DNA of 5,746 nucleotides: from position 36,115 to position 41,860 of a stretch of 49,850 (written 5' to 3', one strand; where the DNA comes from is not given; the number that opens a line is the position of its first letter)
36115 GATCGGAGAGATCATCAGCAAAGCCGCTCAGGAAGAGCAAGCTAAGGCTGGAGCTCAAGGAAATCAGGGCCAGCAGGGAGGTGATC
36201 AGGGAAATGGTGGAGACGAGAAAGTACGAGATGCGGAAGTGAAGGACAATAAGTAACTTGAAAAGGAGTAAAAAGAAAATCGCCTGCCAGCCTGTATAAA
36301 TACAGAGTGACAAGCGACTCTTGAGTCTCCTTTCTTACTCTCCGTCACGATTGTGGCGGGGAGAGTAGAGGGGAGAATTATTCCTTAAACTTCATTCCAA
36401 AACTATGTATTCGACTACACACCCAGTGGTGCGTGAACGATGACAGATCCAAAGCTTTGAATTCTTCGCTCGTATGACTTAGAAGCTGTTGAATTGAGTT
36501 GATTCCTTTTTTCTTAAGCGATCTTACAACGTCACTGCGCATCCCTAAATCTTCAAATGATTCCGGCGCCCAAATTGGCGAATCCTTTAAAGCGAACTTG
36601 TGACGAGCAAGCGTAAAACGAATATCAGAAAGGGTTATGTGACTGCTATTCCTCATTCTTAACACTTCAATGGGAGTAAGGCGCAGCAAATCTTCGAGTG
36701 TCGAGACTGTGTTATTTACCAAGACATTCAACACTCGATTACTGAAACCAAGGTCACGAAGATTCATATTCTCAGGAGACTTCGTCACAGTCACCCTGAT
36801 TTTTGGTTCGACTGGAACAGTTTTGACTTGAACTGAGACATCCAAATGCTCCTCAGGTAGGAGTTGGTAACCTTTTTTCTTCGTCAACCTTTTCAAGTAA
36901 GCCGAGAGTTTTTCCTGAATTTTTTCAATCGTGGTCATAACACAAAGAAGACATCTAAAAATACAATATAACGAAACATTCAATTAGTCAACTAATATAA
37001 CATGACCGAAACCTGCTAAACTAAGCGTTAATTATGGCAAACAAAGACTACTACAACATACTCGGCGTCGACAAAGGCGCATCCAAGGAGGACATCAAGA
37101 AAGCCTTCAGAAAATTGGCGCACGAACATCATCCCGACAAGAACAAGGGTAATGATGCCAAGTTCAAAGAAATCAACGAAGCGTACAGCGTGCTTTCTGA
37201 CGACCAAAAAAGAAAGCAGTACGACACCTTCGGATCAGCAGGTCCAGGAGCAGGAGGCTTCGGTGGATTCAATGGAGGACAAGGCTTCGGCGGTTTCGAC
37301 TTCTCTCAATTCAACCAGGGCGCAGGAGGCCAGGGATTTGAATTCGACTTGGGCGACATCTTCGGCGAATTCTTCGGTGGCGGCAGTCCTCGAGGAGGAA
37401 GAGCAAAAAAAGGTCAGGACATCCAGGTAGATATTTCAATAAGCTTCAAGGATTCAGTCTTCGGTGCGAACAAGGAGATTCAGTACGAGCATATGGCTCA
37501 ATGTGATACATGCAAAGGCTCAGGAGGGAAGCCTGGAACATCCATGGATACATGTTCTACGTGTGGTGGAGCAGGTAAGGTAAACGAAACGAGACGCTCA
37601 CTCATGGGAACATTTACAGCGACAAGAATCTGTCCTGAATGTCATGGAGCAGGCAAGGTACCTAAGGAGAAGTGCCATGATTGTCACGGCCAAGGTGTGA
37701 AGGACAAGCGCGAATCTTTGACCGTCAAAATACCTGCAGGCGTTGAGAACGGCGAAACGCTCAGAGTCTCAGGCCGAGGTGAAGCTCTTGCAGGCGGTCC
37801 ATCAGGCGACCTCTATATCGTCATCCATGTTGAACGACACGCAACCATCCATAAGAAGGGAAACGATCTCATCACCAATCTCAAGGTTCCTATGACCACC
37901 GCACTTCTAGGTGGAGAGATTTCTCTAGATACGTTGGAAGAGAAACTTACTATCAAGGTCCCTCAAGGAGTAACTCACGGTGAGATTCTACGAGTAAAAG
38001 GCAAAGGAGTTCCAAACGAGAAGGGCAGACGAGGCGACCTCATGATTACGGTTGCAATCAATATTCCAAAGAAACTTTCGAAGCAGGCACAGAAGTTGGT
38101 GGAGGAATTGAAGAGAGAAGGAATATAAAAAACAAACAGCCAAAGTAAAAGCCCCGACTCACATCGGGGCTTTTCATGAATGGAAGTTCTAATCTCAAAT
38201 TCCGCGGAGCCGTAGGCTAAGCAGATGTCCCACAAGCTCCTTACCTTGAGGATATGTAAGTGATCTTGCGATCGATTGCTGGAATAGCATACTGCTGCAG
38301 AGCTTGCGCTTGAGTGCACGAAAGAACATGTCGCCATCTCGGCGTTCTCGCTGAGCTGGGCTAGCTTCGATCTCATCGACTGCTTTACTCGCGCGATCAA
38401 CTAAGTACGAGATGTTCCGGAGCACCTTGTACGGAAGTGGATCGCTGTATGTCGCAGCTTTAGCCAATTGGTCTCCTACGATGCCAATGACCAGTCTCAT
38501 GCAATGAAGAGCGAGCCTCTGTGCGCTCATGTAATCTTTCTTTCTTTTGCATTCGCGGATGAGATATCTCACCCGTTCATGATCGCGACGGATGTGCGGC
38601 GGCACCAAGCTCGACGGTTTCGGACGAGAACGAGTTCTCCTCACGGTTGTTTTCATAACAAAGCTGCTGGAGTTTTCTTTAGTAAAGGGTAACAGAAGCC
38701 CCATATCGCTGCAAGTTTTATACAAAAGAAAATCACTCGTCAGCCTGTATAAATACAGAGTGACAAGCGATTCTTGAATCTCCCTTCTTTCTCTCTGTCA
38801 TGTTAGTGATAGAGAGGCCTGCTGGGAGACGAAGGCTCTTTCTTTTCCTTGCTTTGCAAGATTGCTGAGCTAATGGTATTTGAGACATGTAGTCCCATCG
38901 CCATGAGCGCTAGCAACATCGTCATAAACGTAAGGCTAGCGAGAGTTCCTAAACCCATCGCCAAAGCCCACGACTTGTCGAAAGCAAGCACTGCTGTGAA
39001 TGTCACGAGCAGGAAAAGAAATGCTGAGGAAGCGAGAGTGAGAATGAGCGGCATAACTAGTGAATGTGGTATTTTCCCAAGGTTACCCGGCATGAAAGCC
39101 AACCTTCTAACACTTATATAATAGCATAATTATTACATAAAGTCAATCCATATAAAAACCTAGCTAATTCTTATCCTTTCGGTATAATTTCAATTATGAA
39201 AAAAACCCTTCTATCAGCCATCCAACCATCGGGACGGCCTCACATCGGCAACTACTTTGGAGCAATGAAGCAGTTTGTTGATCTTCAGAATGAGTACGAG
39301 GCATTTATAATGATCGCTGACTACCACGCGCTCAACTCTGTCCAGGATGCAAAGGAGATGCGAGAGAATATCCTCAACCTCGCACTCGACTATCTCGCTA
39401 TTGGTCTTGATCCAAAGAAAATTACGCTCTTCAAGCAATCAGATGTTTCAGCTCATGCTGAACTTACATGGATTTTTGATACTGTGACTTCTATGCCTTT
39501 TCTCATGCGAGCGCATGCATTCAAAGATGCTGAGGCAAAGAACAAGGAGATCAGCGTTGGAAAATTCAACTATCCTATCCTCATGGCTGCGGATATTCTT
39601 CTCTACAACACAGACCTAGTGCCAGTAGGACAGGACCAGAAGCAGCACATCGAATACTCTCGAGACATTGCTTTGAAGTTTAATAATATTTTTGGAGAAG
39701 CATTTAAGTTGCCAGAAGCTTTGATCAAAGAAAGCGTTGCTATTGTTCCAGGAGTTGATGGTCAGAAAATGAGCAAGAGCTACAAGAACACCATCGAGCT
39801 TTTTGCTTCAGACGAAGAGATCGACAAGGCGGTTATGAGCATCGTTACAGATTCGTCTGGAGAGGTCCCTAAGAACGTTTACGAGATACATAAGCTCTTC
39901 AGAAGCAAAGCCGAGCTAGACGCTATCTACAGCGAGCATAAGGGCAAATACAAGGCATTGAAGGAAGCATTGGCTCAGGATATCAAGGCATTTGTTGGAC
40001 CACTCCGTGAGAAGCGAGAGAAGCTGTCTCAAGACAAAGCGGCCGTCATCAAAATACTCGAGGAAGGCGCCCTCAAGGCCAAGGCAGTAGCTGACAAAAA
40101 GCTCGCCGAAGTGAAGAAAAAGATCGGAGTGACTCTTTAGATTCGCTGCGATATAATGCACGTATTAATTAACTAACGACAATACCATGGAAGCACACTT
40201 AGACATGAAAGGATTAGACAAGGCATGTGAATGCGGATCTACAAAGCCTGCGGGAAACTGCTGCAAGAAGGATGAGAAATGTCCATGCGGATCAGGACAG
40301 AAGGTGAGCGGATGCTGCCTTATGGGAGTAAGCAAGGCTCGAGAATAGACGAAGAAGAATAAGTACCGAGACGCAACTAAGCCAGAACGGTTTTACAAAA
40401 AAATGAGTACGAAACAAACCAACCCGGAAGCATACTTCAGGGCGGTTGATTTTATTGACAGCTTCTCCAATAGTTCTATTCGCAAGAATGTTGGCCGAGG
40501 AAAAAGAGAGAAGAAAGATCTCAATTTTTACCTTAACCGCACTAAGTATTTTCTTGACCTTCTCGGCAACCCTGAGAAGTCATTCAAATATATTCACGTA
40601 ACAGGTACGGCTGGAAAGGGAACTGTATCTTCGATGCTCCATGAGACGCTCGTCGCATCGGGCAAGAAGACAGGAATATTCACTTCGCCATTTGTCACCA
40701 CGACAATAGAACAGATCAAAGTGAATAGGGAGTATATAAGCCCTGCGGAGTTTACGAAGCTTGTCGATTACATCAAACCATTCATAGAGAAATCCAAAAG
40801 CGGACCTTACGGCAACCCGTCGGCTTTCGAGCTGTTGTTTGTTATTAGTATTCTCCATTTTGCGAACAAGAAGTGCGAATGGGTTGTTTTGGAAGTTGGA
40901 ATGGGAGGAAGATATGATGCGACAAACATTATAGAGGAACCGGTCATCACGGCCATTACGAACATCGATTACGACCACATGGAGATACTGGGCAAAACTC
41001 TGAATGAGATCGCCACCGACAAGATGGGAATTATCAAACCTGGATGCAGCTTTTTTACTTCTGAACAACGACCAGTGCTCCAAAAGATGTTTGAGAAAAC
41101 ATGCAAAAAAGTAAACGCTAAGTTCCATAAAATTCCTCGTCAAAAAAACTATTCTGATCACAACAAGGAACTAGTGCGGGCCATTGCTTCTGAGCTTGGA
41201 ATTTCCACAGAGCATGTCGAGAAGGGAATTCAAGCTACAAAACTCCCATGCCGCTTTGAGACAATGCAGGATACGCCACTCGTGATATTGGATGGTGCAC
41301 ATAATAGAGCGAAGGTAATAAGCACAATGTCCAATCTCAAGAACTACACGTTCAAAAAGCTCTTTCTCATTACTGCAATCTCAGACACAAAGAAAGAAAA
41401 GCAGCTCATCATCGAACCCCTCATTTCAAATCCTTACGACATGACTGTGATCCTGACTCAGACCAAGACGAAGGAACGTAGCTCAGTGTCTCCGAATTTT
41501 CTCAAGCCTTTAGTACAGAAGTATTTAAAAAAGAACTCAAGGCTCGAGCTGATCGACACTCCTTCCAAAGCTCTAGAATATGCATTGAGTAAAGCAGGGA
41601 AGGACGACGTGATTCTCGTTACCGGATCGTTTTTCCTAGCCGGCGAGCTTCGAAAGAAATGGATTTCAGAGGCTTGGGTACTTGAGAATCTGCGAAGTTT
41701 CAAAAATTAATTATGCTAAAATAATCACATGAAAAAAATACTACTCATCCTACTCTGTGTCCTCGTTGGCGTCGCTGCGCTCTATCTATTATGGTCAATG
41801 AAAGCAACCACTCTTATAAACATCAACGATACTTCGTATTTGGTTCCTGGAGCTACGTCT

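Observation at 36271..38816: Duplicated ~95-nt covarying RNA element at the 3' ends of two unrelated accessory genes flanking dnaJ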

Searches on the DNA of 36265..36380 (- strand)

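Call 16: build_rna_model(alignment_id=A2)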
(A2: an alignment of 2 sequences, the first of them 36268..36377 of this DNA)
Model R1 built from alignment A2 (2 sequences, 110 columns); structure: RNAalifold consensus.
model positions 110; base pairs 32; branch points 1; effective number of sequences 0.96; information 0.591 bits per position. Calibrated on 0.2 Mb of random sequence (short: E-values are rough).
structure used (alignment columns):
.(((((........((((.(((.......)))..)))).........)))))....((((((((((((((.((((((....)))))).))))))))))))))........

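Call 43: search_with_rna_model(model_id=R1, sources=[L009, L010, L011, L012, L013, L014, L015, L016, L017, L027, L044, L049, L051, L055, L056, L019, L021, L008, L052, L054], max_evalue=10)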
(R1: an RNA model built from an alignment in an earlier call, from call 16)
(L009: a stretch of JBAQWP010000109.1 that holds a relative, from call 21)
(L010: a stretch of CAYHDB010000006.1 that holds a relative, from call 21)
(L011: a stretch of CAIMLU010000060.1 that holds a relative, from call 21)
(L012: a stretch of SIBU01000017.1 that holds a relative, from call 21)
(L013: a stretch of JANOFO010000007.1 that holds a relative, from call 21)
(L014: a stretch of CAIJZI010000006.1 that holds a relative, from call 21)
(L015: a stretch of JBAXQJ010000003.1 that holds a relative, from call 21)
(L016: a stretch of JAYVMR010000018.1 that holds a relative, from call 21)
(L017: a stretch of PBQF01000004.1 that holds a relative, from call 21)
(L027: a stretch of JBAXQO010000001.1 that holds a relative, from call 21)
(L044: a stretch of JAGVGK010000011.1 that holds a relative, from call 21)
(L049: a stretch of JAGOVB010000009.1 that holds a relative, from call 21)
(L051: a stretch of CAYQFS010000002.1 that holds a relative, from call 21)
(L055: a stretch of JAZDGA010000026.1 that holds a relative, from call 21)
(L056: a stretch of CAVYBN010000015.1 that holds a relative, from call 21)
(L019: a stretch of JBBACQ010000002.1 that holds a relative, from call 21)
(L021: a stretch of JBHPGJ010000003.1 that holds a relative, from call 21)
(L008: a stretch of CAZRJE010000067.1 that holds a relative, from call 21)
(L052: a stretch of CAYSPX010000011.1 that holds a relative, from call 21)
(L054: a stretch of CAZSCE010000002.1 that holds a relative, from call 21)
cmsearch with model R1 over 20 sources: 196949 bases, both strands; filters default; matches with E-value up to 10: 1.
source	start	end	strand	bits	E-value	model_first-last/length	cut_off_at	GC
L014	10874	10956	-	19.9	0.012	1-110/110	no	0.52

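Call 97: search_dna_similar(query=window:36265-36380:-, collection=phages, mode=distant, max_evalue=0.01, max_rows=5)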
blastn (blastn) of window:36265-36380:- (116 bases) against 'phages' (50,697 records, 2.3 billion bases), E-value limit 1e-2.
No match.

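Call 98: search_dna_similar(query=window:36265-36380:-, collection=plasmids, mode=distant, max_evalue=0.01, max_rows=5)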
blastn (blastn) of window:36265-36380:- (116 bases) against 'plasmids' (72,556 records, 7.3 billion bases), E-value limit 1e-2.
No match.

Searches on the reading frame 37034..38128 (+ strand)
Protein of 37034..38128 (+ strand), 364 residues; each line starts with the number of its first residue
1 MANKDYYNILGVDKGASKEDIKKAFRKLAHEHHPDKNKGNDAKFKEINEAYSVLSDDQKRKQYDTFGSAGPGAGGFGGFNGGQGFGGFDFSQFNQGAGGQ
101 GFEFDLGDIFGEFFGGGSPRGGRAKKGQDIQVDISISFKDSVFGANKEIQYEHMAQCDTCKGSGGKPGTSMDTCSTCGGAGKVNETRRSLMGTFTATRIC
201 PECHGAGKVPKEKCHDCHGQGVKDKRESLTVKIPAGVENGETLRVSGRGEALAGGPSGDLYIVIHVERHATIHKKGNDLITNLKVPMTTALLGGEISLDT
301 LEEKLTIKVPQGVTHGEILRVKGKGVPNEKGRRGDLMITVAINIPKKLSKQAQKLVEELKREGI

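Call 12: search_protein_families(library=pfam, proteins=[window:37034-38128:+], max_evalue=0.01)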
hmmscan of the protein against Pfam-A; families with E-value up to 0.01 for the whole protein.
window:37034-38128:+ (364 aa): 3 families
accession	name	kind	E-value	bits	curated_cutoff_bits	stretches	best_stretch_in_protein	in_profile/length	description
PF01556.23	DnaJ_C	-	1.3e-44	152.4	26.6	1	130-345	1-152/152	DnaJ C terminal domain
PF00226.36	DnaJ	-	5.4e-26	90.9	27.8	1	5-64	1-63/63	DnaJ domain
PF00684.25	DnaJ_CXXCXGXG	-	1.5e-15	57.6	32.7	1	157-221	1-65/65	DnaJ central domain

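Call 21: find_related_loci(query=window:37034-38128:+, collection=genome_contigs, flank=5000)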
Query window:37034-38128:+ (364 aa) in genome_contigs; peptide patterns used: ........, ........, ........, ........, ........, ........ (x = any residue, [..] = any of these).
150 stretches matched a pattern; 51 encode a relative of the query (tblastn E <= 1e-3); 51 distinct loci.
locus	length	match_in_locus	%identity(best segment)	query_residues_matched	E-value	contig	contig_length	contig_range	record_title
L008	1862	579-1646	55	4-364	2e-144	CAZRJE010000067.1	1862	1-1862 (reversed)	MAG TPA_asm: uncultured Candidatus Saccharibacteria bacterium isolate SRP135725_co1_380 genome assembly, contig: NODE_13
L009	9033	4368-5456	57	1-364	2e-122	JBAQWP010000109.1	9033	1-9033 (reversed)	MAG: Minisyncoccia bacterium isolate MFD03290_ilm_asm_bin18 k127_187790, whole genome shotgun sequence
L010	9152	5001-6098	55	1-364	1e-121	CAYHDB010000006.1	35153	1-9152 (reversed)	MAG TPA_asm: uncultured Candidatus Saccharibacteria bacterium isolate ERP119702_co1_281 genome assembly, contig: NODE_10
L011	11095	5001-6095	55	1-364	7e-120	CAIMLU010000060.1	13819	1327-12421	uncultured bacterium isolate Loclat_bin-20597 genome assembly, contig: bin-20597:60/66, whole genome shotgun sequence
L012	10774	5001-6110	54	1-364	2e-118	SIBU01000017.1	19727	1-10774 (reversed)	MAG: Candidatus Taylorbacteria bacterium isolate Baikal-deep-G184 BACOMB-C13115, whole genome shotgun sequence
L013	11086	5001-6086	53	1-364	6e-118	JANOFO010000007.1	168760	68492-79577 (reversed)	MAG: Candidatus Paceibacterota bacterium isolate SOY_64_metabat_47 SOY_64_k141_3364227, whole genome shotgun sequence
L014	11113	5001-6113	51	1-364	1e-120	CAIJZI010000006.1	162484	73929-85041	uncultured bacterium isolate AlinenLipids_bin-0397 genome assembly, contig: bin-0397:6/9, whole genome shotgun sequence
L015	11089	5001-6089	55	4-363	3e-115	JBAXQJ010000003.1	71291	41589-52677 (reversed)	MAG: bacterium isolate ELA554 MAG554_3, whole genome shotgun sequence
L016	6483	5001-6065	51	3-364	3e-114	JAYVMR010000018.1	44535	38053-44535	MAG: Candidatus Nomurabacteria bacterium isolate GL61_DN_metabat_25 GL61_DN_metabat_25_17, whole genome shotgun sequence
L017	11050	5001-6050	54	3-364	6e-112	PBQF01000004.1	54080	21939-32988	MAG: Parcubacteria group bacterium isolate NP996 44102, whole genome shotgun sequence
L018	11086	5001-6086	46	1-359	1e-93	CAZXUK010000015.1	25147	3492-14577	MAG TPA_asm: uncultured Gammaproteobacteria bacterium isolate binchicken_co13_442 genome assembly, contig: NODE_2526_len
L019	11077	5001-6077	42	1-360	9e-90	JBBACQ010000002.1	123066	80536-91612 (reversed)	MAG: Patescibacteria group bacterium isolate SO_2017_LW1_52 NODE_48_length_123066_cov_1.801885_LW64-88_2017, whole genom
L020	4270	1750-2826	42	1-360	3e-85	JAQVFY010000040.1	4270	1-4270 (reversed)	MAG: Patescibacteria group bacterium isolate STE_17 NODE_66171_length_4270_cov_2.841178_Sandtown_E, whole genome shotgun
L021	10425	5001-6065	43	1-359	7e-85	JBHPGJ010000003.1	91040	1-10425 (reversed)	Patescibacteria group bacterium isolate SAG AM-311-M06 NODE_3_length_91040_cov_32.317657, whole genome shotgun sequence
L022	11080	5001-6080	42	1-362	1e-83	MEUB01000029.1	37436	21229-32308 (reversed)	MAG: candidate division WOR-1 bacterium RIFOXYB2_FULL_37_13 rifoxyb2_full_scaffold_378, whole genome shotgun sequence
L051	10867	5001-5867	46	4-364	9e-55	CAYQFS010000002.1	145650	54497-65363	MAG TPA_asm: uncultured Candidatus Saccharibacteria bacterium isolate SRP298887_co1_199 genome assembly, contig: NODE_32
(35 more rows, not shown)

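Call 45: search_protein_families(library=pfam, proteins=[L009:3846-4361:-, L012:4595-5011:-, L010:4573-4860:-, L014:4733-5011:-, L051:4384-4686:-], max_evalue=0.05)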
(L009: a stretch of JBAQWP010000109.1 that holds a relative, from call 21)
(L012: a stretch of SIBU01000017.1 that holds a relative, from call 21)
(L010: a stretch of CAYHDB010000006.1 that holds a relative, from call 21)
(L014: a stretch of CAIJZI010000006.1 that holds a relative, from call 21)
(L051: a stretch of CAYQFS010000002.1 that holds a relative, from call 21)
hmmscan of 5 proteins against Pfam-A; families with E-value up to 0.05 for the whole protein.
L009:3846-4361:- (171 aa): 0 families

L012:4595-5011:- (138 aa): 0 families

L010:4573-4860:- (95 aa): 0 families

L014:4733-5011:- (92 aa): 0 families

L051:4384-4686:- (100 aa): 1 family
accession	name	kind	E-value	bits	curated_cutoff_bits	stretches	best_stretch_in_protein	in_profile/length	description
PF02445.21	NadA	-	0.05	13.2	27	0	43-96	28-80/295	Quinolinate synthetase A protein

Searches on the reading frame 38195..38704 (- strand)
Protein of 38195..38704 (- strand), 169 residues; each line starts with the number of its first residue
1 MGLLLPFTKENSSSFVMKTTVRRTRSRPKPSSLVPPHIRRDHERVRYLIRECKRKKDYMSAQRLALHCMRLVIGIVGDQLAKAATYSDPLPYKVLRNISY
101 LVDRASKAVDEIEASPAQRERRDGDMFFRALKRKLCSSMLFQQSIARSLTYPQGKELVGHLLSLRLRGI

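Call 12: search_protein_families(library=pfam, proteins=[window:38195-38656:-], max_evalue=0.01)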
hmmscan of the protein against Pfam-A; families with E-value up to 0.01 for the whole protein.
window:38195-38656:- (153 aa): 0 families

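Call 37: find_homologous_proteins(query=window:38195-38656:-)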
Query window:38195-38656:- (153 aa): 1 proteins with E <= 0.001 among 23 candidates.
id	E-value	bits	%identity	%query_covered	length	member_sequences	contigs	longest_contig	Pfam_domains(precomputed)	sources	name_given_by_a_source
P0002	1.1e-93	328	100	100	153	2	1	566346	-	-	-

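Call 39: search_protein_families(library=phrogs, proteins=[window:38195-38704:-], max_evalue=0.05)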
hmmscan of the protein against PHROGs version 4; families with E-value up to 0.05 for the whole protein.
window:38195-38704:- (169 aa): 0 families

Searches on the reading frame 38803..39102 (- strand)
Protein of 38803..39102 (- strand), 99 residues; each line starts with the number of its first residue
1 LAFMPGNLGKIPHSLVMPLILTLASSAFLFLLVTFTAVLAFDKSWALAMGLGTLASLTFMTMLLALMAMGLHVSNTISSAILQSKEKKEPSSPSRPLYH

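Call 12: search_protein_families(library=pfam, proteins=[window:38803-39102:-], max_evalue=0.01)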
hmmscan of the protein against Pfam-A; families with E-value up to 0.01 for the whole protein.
window:38803-39102:- (99 aa): 0 families

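Call 38: find_homologous_proteins(query=window:38803-39093:-)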
Query window:38803-39093:- (96 aa): 1 proteins with E <= 0.001 among 7 candidates.
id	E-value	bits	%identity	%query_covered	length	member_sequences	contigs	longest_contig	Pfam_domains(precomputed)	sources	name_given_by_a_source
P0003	3.3e-42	160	100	86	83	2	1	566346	-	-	-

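Call 39: search_protein_families(library=phrogs, proteins=[window:38803-39093:-], max_evalue=0.05)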
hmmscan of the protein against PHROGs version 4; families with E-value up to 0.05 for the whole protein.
window:38803-39093:- (96 aa): 0 families

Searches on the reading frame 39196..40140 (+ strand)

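Call 12: search_protein_families(library=pfam, proteins=[window:39196-40140:+], max_evalue=0.01)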
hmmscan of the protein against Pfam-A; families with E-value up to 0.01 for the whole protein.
window:39196-40140:+ (314 aa): 1 family
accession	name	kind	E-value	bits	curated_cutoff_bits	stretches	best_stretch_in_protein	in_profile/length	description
PF00579.31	tRNA-synt_1b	-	4.2e-64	217.1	21.1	1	4-273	7-280/292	tRNA synthetases class I (W and Y)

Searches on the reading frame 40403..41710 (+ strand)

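Call 12: search_protein_families(library=pfam, proteins=[window:40403-41710:+], max_evalue=0.01)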
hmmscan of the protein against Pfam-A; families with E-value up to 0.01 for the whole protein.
window:40403-41710:+ (435 aa): 2 families
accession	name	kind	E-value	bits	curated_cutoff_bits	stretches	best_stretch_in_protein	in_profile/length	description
PF02875.26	Mur_ligase_C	-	5.3e-12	47.1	28.4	1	284-410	2-127/127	Mur ligase, glutamate ligase domain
PF08245.18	Mur_ligase_M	-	1.1e-10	42.2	24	1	66-225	1-127/200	Mur ligase middle domain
